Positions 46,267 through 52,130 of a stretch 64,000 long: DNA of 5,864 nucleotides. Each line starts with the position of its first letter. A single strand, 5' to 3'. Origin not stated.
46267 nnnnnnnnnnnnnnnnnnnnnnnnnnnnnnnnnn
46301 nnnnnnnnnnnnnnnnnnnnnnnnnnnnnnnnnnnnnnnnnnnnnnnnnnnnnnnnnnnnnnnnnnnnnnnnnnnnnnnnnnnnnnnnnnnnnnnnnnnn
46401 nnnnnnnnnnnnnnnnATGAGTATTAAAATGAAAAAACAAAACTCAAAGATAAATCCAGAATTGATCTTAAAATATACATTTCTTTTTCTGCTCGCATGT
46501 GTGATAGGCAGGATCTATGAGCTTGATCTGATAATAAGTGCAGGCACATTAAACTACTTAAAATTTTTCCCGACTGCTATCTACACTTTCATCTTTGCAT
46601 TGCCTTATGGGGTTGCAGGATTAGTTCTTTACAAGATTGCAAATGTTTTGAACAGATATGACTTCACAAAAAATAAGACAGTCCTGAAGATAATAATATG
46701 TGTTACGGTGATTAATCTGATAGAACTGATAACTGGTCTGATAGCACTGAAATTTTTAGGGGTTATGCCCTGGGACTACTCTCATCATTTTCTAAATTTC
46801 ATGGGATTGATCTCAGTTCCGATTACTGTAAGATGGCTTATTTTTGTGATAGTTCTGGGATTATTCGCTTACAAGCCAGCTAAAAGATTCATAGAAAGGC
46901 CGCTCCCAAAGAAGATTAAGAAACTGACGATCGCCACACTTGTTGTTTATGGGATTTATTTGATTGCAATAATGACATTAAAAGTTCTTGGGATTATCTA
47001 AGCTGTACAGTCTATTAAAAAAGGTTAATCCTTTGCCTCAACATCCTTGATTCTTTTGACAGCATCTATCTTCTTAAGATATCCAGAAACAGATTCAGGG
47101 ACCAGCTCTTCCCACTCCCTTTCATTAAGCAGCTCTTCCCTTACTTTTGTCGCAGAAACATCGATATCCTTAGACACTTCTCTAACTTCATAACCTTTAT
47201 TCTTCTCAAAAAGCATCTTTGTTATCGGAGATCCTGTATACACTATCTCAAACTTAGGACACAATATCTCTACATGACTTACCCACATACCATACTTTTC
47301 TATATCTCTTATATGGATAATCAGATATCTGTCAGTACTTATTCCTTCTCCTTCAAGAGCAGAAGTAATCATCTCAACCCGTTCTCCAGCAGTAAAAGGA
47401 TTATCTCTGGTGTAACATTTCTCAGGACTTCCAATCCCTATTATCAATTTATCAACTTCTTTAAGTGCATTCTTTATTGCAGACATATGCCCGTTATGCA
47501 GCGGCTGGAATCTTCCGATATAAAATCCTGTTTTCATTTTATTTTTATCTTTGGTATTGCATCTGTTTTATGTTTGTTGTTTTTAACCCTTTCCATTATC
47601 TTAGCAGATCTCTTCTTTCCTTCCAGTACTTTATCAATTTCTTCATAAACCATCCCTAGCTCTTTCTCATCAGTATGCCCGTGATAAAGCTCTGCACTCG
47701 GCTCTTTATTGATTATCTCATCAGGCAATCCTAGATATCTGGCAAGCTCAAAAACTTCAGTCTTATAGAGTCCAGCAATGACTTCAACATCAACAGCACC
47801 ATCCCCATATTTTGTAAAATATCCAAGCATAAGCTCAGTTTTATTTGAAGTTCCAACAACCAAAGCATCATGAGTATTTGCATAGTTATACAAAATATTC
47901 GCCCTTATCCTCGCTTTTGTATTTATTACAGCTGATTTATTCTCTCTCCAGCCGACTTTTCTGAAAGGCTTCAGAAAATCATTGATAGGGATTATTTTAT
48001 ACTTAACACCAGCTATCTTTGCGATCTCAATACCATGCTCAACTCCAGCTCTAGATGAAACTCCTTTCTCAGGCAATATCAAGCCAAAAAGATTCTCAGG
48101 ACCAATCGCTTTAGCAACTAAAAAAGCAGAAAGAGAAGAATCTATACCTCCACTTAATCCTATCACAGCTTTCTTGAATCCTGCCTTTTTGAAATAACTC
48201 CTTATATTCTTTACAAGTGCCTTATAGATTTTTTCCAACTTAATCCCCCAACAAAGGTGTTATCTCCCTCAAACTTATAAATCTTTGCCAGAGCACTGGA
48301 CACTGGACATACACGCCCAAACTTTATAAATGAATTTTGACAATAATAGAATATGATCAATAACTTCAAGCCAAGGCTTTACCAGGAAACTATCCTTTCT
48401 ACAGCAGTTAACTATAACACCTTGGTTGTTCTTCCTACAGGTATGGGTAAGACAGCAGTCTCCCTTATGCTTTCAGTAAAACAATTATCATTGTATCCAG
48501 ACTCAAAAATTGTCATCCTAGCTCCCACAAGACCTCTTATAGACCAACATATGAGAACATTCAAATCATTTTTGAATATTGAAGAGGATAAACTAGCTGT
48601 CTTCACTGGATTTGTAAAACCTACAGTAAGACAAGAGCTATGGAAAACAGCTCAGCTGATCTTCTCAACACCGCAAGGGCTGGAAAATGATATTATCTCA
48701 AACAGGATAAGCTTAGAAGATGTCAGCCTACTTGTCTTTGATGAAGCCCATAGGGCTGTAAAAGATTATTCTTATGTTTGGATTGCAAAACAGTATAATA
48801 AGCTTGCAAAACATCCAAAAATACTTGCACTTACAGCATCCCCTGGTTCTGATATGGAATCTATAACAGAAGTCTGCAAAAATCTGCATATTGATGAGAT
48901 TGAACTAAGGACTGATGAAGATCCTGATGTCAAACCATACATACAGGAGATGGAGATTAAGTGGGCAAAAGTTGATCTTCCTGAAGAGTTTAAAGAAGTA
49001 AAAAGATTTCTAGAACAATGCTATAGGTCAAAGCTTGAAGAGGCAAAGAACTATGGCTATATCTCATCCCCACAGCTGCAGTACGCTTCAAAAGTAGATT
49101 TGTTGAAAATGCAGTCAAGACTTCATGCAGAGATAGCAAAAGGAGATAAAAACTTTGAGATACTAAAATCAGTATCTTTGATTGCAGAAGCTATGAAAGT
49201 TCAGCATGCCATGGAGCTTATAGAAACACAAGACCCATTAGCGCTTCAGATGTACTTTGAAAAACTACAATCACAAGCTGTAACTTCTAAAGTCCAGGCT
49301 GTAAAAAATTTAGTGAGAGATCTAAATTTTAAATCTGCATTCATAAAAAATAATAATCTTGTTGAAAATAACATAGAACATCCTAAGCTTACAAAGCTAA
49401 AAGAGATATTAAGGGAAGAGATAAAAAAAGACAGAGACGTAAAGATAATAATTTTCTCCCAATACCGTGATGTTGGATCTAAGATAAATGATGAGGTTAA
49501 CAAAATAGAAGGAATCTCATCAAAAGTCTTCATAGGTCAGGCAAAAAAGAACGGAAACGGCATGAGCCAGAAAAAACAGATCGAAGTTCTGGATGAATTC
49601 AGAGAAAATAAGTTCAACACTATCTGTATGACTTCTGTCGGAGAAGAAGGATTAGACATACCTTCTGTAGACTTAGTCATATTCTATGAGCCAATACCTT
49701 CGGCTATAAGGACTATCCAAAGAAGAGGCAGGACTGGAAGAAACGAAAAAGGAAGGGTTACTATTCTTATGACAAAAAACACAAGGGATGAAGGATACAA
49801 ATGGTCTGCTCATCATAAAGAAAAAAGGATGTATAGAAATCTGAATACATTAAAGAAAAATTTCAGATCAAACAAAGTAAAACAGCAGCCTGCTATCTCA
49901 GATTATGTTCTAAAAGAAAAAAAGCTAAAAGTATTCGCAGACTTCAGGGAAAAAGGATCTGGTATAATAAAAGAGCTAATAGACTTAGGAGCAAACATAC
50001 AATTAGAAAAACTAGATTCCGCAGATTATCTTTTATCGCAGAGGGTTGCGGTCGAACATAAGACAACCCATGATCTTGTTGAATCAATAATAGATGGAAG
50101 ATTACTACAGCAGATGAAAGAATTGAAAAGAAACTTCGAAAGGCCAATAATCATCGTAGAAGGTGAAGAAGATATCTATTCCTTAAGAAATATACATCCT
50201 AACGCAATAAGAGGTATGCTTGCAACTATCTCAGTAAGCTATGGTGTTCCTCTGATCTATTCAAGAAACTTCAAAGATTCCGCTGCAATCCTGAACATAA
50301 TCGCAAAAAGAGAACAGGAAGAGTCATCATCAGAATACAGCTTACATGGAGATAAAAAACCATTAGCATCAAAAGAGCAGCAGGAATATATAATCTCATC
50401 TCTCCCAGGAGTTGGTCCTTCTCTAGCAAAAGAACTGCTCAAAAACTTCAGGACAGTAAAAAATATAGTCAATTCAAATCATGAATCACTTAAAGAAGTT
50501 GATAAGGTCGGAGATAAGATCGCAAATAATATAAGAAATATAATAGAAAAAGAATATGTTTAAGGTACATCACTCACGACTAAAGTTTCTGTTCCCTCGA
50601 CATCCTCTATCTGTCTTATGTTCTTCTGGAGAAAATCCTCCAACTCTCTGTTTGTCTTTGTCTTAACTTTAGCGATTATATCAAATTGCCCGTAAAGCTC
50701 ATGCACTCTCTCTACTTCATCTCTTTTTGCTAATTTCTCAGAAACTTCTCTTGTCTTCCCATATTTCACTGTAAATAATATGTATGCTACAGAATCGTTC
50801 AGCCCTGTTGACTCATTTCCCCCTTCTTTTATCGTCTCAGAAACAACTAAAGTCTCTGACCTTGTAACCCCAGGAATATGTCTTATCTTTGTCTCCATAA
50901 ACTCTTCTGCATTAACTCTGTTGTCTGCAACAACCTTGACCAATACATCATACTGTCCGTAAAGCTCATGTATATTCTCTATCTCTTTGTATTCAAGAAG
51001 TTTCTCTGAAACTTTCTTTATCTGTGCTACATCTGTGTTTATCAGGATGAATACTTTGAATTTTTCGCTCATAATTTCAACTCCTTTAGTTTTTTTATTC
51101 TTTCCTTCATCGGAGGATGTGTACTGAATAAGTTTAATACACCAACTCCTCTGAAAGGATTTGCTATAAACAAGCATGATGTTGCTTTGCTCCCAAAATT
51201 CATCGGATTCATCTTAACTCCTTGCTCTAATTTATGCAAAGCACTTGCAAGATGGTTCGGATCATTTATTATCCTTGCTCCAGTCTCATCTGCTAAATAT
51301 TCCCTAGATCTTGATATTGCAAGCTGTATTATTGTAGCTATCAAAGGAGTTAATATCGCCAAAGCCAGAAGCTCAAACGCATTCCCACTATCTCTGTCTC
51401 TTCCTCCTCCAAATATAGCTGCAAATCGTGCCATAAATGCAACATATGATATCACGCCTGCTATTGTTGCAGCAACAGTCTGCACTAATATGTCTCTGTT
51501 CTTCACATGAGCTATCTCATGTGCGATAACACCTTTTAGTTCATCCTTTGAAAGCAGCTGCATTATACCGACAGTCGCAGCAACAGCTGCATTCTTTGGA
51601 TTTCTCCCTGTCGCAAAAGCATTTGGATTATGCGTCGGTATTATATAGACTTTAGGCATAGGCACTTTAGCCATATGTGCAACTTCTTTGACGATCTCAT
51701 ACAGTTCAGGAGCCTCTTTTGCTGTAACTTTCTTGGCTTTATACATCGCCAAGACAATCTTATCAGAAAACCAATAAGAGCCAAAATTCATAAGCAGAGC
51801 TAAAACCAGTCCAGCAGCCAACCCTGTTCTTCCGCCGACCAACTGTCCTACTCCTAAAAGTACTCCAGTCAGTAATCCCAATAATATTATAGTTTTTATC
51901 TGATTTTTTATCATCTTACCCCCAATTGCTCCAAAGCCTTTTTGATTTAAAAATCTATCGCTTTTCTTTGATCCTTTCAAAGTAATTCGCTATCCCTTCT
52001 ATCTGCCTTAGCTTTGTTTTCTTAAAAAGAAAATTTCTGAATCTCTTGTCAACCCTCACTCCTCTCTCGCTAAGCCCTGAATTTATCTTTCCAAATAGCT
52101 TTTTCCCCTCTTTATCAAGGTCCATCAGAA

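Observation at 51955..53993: Single-polypeptide primase (PriS fused to a PriL-CTD-like Fe-S domain) divergent from a small Toprim protein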

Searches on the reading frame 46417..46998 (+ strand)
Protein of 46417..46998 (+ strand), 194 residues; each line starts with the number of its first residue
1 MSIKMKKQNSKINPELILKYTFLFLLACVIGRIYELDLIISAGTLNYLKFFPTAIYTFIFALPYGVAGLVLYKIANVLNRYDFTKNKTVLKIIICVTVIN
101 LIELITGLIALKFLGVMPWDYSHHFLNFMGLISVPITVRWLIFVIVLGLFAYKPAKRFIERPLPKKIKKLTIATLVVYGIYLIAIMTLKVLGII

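Call 45: search_protein_families(library=pfam, proteins=[window:46417-46998:+], max_evalue=0.01)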
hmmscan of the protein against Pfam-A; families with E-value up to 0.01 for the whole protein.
window:46417-46998:+ (194 aa): 1 family
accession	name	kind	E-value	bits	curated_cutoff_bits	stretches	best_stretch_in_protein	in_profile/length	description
PF06541.16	ABC_trans_CmpB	-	8.8e-15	55.6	25.9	1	22-179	1-143/151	Putative ABC-transporter type IV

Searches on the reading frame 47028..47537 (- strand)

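Call 45: search_protein_families(library=pfam, proteins=[window:47028-47537:-], max_evalue=0.01)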
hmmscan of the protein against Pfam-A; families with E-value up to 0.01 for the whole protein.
window:47028-47537:- (170 aa): 2 families
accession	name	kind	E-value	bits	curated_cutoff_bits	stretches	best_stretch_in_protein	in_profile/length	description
PF01467.32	CTP_transf_like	-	1.4e-18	67.8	21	1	5-134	1-132/133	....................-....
PF05636.17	HIGH_NTase1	-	0.0013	18.6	27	0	7-30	7-30/402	HIGH Nucleotidyl Transferase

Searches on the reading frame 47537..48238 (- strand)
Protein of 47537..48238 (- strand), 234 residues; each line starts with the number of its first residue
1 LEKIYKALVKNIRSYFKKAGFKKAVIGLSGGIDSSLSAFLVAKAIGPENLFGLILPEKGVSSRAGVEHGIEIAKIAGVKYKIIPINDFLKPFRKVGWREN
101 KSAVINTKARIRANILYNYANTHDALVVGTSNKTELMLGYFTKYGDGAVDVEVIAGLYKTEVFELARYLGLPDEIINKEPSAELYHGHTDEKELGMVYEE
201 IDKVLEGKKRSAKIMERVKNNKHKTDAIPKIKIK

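Call 45: search_protein_families(library=pfam, proteins=[window:47537-48238:-], max_evalue=0.01)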
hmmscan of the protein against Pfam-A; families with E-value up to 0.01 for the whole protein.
window:47537-48238:- (234 aa): 1 family
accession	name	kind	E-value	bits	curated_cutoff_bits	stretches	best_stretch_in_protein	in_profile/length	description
PF02540.23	NAD_synthase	-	4.5e-72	242.5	21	1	5-224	2-224/242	NAD synthase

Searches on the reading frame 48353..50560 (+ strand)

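Call 3: search_protein_families(library=pfam, proteins=[window:48353-50560:+], max_evalue=1)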
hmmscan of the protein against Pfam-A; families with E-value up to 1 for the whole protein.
window:48353-50560:+ (736 aa): 17 families
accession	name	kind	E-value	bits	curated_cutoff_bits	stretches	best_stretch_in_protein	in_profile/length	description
PF02732.21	ERCC4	-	3.2e-29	102.1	24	1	530-647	2-137/140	ERCC4 domain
PF00270.35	DEAD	-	1.6e-25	90.2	26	1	10-169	3-165/167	DEAD/DEAH box helicase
PF00271.37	Helicase_C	-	1.6e-21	77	23.5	1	351-464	4-109/110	Helicase conserved C-terminal domain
PF04851.21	ResIII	-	5.3e-21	75.7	22.5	1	5-164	2-162/164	Type III restriction enzyme, res subunit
PF21210.2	RNA_helicase_helical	-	1.4e-15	57.7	27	1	223-329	3-106/108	Putative ATP-dependent RNA helicase, helical bundle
PF12826.13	HHH_2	-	1.3e-09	38.6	27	1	684-733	8-57/64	Helix-hairpin-helix motif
PF14520.12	HHH_5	-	1.5e-08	35.5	27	1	682-728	5-52/57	Helix-hairpin-helix domain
PF18766.7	SWI2_SNF2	-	5.9e-06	26.5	26.7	1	29-173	27-164/221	SWI2/SNF2 ATPase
PF16203.11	ERCC3_RAD25_C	-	4.6e-05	23.3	27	1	403-465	88-152/248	ERCC3/RAD25/XPB C-terminal helicase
PF00633.29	HHH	-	0.0025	18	24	0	682-696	14-28/30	Helix-hairpin-helix motif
PF01367.25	5_3_exonuc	-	0.0076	17.2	40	1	681-729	20-66/97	5'-3' exonuclease, C-terminal SAM fold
PF14716.13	HHH_8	-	0.016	16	30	0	710-733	47-70/73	Helix-hairpin-helix domain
PF00563.25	EAL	-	0.018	14.9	31.3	1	245-295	166-216/236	EAL domain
PF12836.13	HHH_3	-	0.026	15.1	27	1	681-729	16-62/65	Helix-hairpin-helix motif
PF22590.2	Cas3-like_C_2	-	0.04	14.6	27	1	409-465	48-105/106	CRISPR-associated nuclease/helicase Cas3, C-terminal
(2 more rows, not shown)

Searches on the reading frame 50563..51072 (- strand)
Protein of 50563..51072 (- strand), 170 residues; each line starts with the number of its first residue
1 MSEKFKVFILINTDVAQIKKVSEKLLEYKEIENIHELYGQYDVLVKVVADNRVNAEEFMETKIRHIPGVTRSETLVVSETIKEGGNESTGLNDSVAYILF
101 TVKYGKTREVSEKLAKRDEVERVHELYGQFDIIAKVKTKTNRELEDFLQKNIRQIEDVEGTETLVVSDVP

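Call 45: search_protein_families(library=pfam, proteins=[window:50563-51072:-], max_evalue=0.01)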
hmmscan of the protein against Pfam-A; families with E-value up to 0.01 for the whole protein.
window:50563-51072:- (170 aa): 2 families
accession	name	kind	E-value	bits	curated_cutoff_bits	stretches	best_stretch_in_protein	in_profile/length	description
PF01037.27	AsnC_trans_reg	-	3.4e-31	107.4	25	2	99-166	2-70/73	Lrp/AsnC ligand binding domain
PF22482.2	AsnC_trans_reg_3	-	1e-16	61.3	24.4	2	109-169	26-85/95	PF0864 C-terminal dimeric alpha+beta barrel domain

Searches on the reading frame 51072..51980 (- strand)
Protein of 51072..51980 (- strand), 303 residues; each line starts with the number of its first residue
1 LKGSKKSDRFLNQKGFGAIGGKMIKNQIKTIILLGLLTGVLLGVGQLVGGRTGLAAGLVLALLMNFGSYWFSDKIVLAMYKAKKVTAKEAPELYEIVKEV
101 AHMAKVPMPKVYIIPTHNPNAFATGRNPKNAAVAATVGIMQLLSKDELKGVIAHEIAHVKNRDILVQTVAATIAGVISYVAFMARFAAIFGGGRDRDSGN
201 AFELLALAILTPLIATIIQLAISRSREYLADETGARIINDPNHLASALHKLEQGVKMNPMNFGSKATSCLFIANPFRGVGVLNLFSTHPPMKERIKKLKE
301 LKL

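Call 45: search_protein_families(library=pfam, proteins=[window:51072-51980:-], max_evalue=0.01)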
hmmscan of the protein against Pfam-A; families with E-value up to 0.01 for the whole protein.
window:51072-51980:- (303 aa): 2 families
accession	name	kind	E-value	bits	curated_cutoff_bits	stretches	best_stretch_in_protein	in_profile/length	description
PF01435.24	Peptidase_M48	-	2.3e-37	129.1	20.3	1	88-301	2-185/186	Peptidase family M48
PF05569.17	Peptidase_M56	-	0.0026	17.4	31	1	136-173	181-218/296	BlaR1 peptidase M56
